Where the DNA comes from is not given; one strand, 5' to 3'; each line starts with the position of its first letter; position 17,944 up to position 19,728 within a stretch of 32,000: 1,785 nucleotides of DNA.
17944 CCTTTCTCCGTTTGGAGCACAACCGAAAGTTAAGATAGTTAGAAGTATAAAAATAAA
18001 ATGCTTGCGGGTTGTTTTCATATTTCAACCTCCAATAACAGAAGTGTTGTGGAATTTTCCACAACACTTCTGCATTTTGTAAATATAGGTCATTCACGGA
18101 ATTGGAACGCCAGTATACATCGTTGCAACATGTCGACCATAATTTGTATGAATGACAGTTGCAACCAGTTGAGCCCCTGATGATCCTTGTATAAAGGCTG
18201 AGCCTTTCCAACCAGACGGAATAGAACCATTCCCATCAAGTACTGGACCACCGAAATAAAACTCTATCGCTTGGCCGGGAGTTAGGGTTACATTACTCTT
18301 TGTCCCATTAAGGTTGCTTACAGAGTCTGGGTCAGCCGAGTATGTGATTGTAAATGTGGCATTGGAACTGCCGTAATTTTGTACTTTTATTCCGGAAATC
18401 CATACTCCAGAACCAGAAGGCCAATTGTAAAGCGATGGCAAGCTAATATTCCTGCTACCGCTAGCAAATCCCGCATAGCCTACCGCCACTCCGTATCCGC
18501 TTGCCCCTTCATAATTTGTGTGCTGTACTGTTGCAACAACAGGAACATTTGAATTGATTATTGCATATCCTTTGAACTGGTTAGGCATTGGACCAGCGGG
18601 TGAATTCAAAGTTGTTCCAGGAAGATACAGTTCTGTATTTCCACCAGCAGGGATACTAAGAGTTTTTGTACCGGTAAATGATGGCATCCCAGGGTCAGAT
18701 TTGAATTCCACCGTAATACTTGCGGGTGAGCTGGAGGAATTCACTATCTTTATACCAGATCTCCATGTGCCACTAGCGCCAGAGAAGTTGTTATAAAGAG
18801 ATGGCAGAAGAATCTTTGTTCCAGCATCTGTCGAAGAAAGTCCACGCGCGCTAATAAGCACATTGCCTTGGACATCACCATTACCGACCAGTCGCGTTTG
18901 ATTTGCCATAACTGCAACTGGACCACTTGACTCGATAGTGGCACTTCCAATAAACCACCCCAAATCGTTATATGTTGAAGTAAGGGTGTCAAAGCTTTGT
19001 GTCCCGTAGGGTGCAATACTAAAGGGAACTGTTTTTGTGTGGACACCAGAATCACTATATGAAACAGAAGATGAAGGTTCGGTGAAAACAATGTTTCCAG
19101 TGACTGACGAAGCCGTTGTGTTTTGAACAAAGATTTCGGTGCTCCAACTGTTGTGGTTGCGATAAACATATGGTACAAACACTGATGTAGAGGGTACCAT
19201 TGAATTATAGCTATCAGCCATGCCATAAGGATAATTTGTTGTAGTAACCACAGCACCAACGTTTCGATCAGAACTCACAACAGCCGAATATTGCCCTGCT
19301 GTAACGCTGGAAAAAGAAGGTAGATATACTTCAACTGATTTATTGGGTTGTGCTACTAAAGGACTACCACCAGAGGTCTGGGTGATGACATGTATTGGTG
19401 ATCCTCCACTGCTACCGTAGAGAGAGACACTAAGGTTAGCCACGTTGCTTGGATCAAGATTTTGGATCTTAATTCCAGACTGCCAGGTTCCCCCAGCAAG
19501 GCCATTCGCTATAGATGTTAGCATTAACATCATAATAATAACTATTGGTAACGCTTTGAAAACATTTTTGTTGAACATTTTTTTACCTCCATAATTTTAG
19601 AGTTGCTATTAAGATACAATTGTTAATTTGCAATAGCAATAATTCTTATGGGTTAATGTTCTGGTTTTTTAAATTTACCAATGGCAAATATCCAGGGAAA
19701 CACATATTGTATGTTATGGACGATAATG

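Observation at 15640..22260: AT-rich island encoding a complete extracytoplasmic glycosylation kit with an unusual flippase candidate and a built-in cargo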

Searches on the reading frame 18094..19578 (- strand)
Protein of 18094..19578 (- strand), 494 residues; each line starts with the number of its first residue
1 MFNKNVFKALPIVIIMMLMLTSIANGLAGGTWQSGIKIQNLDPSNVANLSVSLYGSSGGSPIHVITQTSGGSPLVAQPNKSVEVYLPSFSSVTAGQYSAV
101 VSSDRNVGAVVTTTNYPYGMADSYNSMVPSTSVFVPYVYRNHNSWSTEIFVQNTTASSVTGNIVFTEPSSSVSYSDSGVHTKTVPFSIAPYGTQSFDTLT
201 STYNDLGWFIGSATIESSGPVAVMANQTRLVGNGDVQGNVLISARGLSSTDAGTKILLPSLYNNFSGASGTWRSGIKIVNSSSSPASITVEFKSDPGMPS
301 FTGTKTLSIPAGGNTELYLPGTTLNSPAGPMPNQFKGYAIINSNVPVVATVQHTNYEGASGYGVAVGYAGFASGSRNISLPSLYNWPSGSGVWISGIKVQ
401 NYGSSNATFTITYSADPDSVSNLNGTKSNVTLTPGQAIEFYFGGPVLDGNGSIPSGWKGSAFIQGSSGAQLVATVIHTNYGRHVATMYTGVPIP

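Call 4: search_protein_families(library=pfam, proteins=[window:18094-19578:-], max_evalue=0.01)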
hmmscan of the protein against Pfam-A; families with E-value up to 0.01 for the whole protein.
window:18094-19578:- (494 aa): 1 family
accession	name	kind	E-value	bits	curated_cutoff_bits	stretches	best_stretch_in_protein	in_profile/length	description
PF18986.5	DUF5719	-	1.1e-06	28.4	26.2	1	256-360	46-145/319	Family of unknown function (DUF5719)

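Call 5: search_protein_families(library=ncbifam, proteins=[window:18094-19578:-], max_evalue=0.1)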
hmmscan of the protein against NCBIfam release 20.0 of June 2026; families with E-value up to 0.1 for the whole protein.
window:18094-19578:- (494 aa): 0 families

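Call 19: search_protein_families(library=pfam, proteins=[window:18094-19578:-], max_evalue=10)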
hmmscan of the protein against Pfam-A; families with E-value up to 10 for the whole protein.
window:18094-19578:- (494 aa): 2 families
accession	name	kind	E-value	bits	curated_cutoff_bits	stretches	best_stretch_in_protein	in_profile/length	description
PF18986.5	DUF5719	-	1.1e-06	28.4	26.2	2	256-360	46-145/319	Family of unknown function (DUF5719)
PF24156.1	DUF7407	-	0.052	14.3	28.2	0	398-432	16-50/74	Domain of unknown function (DUF7407)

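Call 20: find_homologous_proteins(query=window:18094-19578:-)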
Query window:18094-19578:- (494 aa): 92 proteins with E <= 0.001 among 8000 candidates.
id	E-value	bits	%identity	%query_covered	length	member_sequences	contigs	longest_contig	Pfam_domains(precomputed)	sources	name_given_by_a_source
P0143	1.5e-296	1002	94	100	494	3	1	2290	PF18986.6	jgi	-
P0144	2.8e-291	984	91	100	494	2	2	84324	PF18986.6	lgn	-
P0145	1.4e-289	979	90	100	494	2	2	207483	PF18986.6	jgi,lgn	jgi:hypothetical protein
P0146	4.4e-273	924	85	100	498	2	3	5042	PF18986.6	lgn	-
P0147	3.3e-264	895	82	100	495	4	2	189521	-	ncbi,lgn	-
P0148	3.8e-229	779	74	100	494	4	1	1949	-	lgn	-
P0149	5.6e-227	772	74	98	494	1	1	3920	PF18986.6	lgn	-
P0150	7.9e-227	772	72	100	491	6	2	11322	-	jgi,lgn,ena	-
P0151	1.6e-223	761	73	100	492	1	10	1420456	-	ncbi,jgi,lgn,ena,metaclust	metaclust:\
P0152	9.5e-223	758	71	100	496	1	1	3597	-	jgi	-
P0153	2.9e-215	734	69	100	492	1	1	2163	-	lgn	-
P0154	5.8e-204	696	66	99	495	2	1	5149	-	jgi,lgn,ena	-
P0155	4.3e-185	634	61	100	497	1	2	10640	-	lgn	-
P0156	7.0e-178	610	60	100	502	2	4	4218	PF18986.6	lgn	-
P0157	4.5e-175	601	61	100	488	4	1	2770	-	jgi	jgi:hypothetical protein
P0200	6.8e-133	462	49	99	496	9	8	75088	-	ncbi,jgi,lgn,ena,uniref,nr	ncbi:hypothetical protein [Thermoflexus hugenholtzii]|uniref:IgGFc-binding protein N-terminal domain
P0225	4.4e-59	219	35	98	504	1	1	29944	-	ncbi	ncbi:MAG: hypothetical protein ACUVX9_07230 [Anaerolineae bacterium]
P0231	2.5e-9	55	28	78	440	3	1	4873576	-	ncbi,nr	ncbi:MAG: hypothetical protein JSV36_03050 [Anaerolineae bacterium]|nr:MAG: hypothetical protein JSV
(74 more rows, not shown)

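Call 24: find_related_loci(query=A2, collection=genome_contigs, flank=10000)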
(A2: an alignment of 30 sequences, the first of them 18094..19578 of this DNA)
Query A2 (494 aa) in genome_contigs; peptide patterns used: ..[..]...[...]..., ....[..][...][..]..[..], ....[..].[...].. (x = any residue, [..] = any of these).
21 stretches matched a pattern; 9 encode a relative of the query (tblastn E <= 1e-3); 8 distinct loci.
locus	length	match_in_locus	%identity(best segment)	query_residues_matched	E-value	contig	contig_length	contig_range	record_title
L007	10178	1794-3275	74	1-494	0e+0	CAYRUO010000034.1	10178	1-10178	MAG TPA_asm: uncultured Thermanaerothrix sp. isolate binchicken_co40_18 genome assembly, contig: NODE_3101_length_10178_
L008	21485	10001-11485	82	1-494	0e+0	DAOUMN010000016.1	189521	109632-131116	MAG TPA_asm: Bellilinea sp. isolate W58_124 k99_252880, whole genome shotgun sequence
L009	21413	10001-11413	56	27-494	1e-157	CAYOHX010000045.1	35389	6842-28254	MAG TPA_asm: uncultured Anaerolinea sp. isolate SRP167436_co1_87 genome assembly, contig: NODE_1652_length_35389_cov_12.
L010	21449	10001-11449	54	6-491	7e-150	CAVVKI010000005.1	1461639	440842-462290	MAG: uncultured Chloroflexia bacterium isolate MFD04716.bin.2.48 genome assembly, contig: contig_4643, whole genome shot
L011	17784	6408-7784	48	27-492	2e-127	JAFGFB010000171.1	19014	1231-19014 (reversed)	MAG: Anaerolineae bacterium isolate Zod_Metabat.1288 k87_6856753, whole genome shotgun sequence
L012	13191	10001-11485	81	1-494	0e+0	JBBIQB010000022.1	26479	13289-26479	MAG: Bellilinea sp. isolate MTF170219_bin_316 NODE_1477_length_26479_cov_4.256888, whole genome shotgun sequence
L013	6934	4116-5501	37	25-484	2e-74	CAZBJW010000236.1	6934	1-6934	MAG TPA_asm: uncultured Anaerolineales bacterium isolate binchicken_co294_156 genome assembly, contig: NODE_9174_length_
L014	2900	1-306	93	272-494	5e-57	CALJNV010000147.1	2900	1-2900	MAG: uncultured Bacteroidales bacterium isolate R1_Bin_METABAT__22_1 genome assembly, contig: c_000001926673, whole geno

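Call 44: predict_structure(alignment_id=A2)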
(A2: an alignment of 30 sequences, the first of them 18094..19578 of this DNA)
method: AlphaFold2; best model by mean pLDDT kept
length: 494 residues; sequences in the alignment: 30
mean_pLDDT: 92.3   pTM: 0.88
mean pLDDT of the five models: 92.3, 91.8, 91.8, 91.0, 90.9
residues with pLDDT >= 90: 414; 70-90: 57; 50-70: 15; < 50: 8
segments of 3 or more residues with pLDDT < 50: 19-24
pLDDT, mean of each block of 10 residues (from residue 1): 58 61 58 91 92 95 94 90 92 91 92 93 92 97 94 97 96 92 98 96 95 98 96 92 95 98 93 98 97 95 97 96 86 96 98 95 95 96 91 96 98 89 95 97 92 94 95 96 94 86
secondary structure, 60 per line:
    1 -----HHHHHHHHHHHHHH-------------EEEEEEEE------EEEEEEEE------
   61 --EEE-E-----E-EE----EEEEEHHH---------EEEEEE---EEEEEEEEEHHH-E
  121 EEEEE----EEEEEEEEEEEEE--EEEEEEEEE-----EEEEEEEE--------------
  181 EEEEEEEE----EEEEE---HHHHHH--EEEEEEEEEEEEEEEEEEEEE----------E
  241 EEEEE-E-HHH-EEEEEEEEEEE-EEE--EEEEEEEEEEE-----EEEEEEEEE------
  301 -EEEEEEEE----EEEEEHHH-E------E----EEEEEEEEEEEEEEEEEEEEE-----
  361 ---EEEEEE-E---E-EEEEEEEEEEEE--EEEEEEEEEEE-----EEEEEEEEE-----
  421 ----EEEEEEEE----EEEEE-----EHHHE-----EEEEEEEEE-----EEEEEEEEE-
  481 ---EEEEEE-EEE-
elements in order: H6-19 E33-40 E47-54 E63-65 E81-85 E98-103 E107-115 E120-125 E130-142 E145-153 E159-166 E181-188 E193-197 H201-206 E209-229 E240-245 E253-263 E265-267 E270-280 E286-294 E302-309 E314-318 E335-355 E364-369 E377-388 E391-401 E407-415 E425-432 E437-441 E457-465 E471-479 E484-489 E491-493

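Call 48: fold_search(model_id=the predicted structure, library=pdb)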
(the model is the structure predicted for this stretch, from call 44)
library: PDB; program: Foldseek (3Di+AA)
matches with E <= 10: 1282; with E <= 0.001: 26
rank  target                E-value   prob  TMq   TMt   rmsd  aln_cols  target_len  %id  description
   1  1nc7_D                3.8e-05  1.00  0.18  0.67   4.8       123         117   20  Crystal Structure of Thermotoga maritima 1070 (released 2003-07-01)
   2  1nc7_A                6.6e-05  1.00  0.19  0.70   4.5       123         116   19  Crystal Structure of Thermotoga maritima 1070 (released 2003-07-01)
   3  1nc7_B                1.1e-04  1.00  0.18  0.67   4.7       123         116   20  Crystal Structure of Thermotoga maritima 1070 (released 2003-07-01)
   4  2ii7_A                2.4e-04  1.00  0.16  0.63   5.5       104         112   22  Anabaena sensory rhodopsin transducer (released 2007-03-20)
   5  8beg_B                2.6e-04  0.16  0.12  0.09  42.2       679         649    9  Structure of Ig-like domains from PrgB (released 2022-11-30)
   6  2ii9_D                3.6e-04  1.00  0.16  0.75   3.7        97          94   22  Anabaena sensory rhodopsin transducer (released 2007-03-20)
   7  2ii7_C                3.6e-04  1.00  0.17  0.67   3.7       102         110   22  Anabaena sensory rhodopsin transducer (released 2007-03-20)
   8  2ii8_A                3.8e-04  1.00  0.16  0.72   5.2       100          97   24  Anabaena sensory rhodopsin transducer (released 2007-03-20)
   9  2ii7_B                4.1e-04  1.00  0.17  0.65   4.7       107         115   24  Anabaena sensory rhodopsin transducer (released 2007-03-20)
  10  2ii8_B                4.1e-04  1.00  0.16  0.68   4.1       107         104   23  Anabaena sensory rhodopsin transducer (released 2007-03-20)
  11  2ii7_E                4.1e-04  1.00  0.16  0.65   4.2       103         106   23  Anabaena sensory rhodopsin transducer (released 2007-03-20)
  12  2ii9_C                4.3e-04  1.00  0.16  0.75   3.6        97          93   22  Anabaena sensory rhodopsin transducer (released 2007-03-20)
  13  2ii8_C                4.3e-04  1.00  0.16  0.78   3.5       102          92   20  Anabaena sensory rhodopsin transducer (released 2007-03-20)
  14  2ii7_F                4.5e-04  1.00  0.16  0.78   3.1       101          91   24  Anabaena sensory rhodopsin transducer (released 2007-03-20)
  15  2ii7_D                4.5e-04  1.00  0.16  0.68   5.2       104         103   21  Anabaena sensory rhodopsin transducer (released 2007-03-20)
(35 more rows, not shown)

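Call 52: search_protein_families(library=pfam, proteins=[L009:2701-4857:+, L009:4918-5907:+, L009:5904-9098:+, L009:12029-13003:+, L009:13013-13588:+, L013:178-1425:+, L013:1364-3784:+, L011:3078-5540:+], max_evalue=0.001)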
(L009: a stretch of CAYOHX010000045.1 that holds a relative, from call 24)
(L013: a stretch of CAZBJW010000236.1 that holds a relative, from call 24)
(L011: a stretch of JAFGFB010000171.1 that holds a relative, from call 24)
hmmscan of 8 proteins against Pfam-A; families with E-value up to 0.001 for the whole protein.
L009:2701-4857:+ (718 aa): 2 families
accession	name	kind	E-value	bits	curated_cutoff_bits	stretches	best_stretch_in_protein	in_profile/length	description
PF03772.21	Competence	-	1.4e-52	179.2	23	1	232-506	1-267/270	Competence protein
PF13567.11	DUF4131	-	3.3e-15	56.6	31.6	1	23-191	4-162/165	Domain of unknown function (DUF4131)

L009:4918-5907:+ (329 aa): 1 family
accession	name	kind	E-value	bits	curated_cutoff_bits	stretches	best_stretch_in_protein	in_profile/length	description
PF00535.33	Glycos_transf_2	-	1.2e-21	77.8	23.3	1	7-165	4-164/168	Glycosyl transferase family 2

L009:5904-9098:+ (1064 aa): 1 family
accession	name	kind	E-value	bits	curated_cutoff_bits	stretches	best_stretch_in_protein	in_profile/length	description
PF13231.12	PMT_2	-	2.6e-06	28.2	26.1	1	97-261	2-160/160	Dolichyl-phosphate-mannose-protein mannosyltransferase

L009:12029-13003:+ (324 aa): 0 families

L009:13013-13588:+ (191 aa): 0 families

L013:178-1425:+ (415 aa): 1 family
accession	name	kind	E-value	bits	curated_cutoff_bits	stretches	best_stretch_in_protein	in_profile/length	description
PF02706.20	Wzz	-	1.6e-06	28.7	25.5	1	28-89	2-62/91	Chain length determinant protein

L013:1364-3784:+ (806 aa): 0 families

L011:3078-5540:+ (821 aa): 0 families

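Call 53: find_encoding_contigs(protein=P0200, flank=8000, max_places=1)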
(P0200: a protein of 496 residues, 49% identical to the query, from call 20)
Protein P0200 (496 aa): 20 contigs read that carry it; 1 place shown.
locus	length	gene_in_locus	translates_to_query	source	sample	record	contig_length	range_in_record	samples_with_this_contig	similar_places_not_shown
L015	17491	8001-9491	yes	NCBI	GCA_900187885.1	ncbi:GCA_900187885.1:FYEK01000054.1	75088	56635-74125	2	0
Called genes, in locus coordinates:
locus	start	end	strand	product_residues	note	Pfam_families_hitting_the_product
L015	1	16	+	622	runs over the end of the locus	PF13570:Beta-prop_ACSF4, PF01839:FG-GAP (faint), PF14783:BBS2_Mid (faint), PF21348:RGL11_C (faint), PF25292:Beta-prop_CGLA (faint), PF13517:FG-GAP_3 (weak)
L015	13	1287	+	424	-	PF13579:Glyco_trans_4_4, PF13439:Glyco_transf_4, PF20706:GT4-conflict (weak), PF00534:Glycos_transf_1, PF13692:Glyco_trans_1_4, PF13524:Glyco_trans_1_2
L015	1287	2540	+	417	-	PF13439:Glyco_transf_4, PF13579:Glyco_trans_4_4, PF00534:Glycos_transf_1, PF13692:Glyco_trans_1_4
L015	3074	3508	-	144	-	PF13489:Methyltransf_23, PF13847:Methyltransf_31 (faint), PF08241:Methyltransf_11, PF08242:Methyltransf_12, PF13649:Methyltransf_25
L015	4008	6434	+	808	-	-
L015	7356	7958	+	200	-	PF01209:Ubie_methyltran, PF13489:Methyltransf_23, PF07021:MetW, PF13649:Methyltransf_25, PF13847:Methyltransf_31, PF08241:Methyltransf_11, PF08242:Methyltransf_12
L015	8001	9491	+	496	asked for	-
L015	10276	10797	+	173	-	-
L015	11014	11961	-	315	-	PF00535:Glycos_transf_2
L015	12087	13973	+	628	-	PF13231:PMT_2 (weak)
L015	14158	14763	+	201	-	PF00300:His_Phos_1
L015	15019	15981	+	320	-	PF13793:Pribosyltran_N, PF00156:Pribosyltran, PF14572:Pribosyl_synth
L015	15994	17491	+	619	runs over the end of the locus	PF13231:PMT_2 (weak)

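Call 54: find_encoding_contigs(protein=P0225, flank=8000, max_places=1)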
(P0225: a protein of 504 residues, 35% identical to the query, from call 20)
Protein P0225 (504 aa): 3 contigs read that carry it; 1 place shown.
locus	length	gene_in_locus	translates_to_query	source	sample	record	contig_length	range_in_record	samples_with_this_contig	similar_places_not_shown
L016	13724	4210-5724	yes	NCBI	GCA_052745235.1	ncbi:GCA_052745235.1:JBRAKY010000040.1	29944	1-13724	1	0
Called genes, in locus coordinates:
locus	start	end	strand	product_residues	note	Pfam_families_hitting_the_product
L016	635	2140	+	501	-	PF01943:Polysacc_synt, PF13440:Polysacc_synt_3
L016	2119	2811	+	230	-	PF13489:Methyltransf_23, PF08241:Methyltransf_11, PF08242:Methyltransf_12 (faint), PF13649:Methyltransf_25 (faint)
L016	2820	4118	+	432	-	PF13439:Glyco_transf_4, PF13579:Glyco_trans_4_4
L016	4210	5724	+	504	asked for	-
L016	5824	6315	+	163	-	-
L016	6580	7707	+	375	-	PF13477:Glyco_trans_4_2 (weak), PF13439:Glyco_transf_4, PF13579:Glyco_trans_4_4, PF20706:GT4-conflict, PF00534:Glycos_transf_1, PF13692:Glyco_trans_1_4, PF13524:Glyco_trans_1_2 (weak)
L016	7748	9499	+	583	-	-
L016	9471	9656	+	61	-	-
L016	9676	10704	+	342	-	PF00535:Glycos_transf_2 (weak), PF13641:Glyco_tranf_2_3, PF13632:Glyco_trans_2_3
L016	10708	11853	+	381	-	PF13439:Glyco_transf_4 (faint), PF13579:Glyco_trans_4_4, PF00534:Glycos_transf_1, PF13692:Glyco_trans_1_4, PF13524:Glyco_trans_1_2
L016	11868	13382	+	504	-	PF02397:Bac_transf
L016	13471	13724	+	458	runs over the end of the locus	PF02706:Wzz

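Call 55: find_encoding_contigs(protein=P0231, flank=8000, max_places=1)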
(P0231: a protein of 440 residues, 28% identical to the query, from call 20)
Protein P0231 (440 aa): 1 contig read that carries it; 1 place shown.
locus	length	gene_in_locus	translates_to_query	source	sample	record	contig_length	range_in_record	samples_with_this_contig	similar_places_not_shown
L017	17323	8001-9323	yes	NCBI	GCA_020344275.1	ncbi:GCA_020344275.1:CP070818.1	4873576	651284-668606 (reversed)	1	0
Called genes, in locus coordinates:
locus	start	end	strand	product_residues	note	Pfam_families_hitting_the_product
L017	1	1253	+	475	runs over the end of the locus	PF07005:SBD_N, PF17042:NBD_C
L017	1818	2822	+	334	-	PF02685:Glucokinase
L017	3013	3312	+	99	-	PF04248:NTP_transf_9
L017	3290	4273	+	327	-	PF00174:Oxidored_molyb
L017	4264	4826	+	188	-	PF01794:Ferric_reduct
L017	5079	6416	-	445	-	PF04412:AcnX, PF28403:AcnX_2nd, PF28406:AcnX_3rd (faint)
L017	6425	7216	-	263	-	PF12911:OppC_N (weak), PF00528:BPD_transp_1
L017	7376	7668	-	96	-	PF00528:BPD_transp_1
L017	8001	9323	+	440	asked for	-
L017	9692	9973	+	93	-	-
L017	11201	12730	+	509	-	PF00884:Sulfatase (faint), PF01663:Phosphodiest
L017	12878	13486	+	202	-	PF01583:APS_kinase, PF08433:KTI12 (weak), PF13671:AAA_33 (faint)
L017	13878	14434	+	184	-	PF02834:LigT_PEase (faint), PF13563:2_5_RNA_ligase2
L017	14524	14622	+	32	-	PF01206:TusA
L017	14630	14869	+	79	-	PF11823:Se_S_carrier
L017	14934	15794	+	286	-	PF01261:AP_endonuc_2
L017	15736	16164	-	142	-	-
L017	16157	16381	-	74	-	-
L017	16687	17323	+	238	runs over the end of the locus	PF20582:UPF0758_N, PF04002:RadC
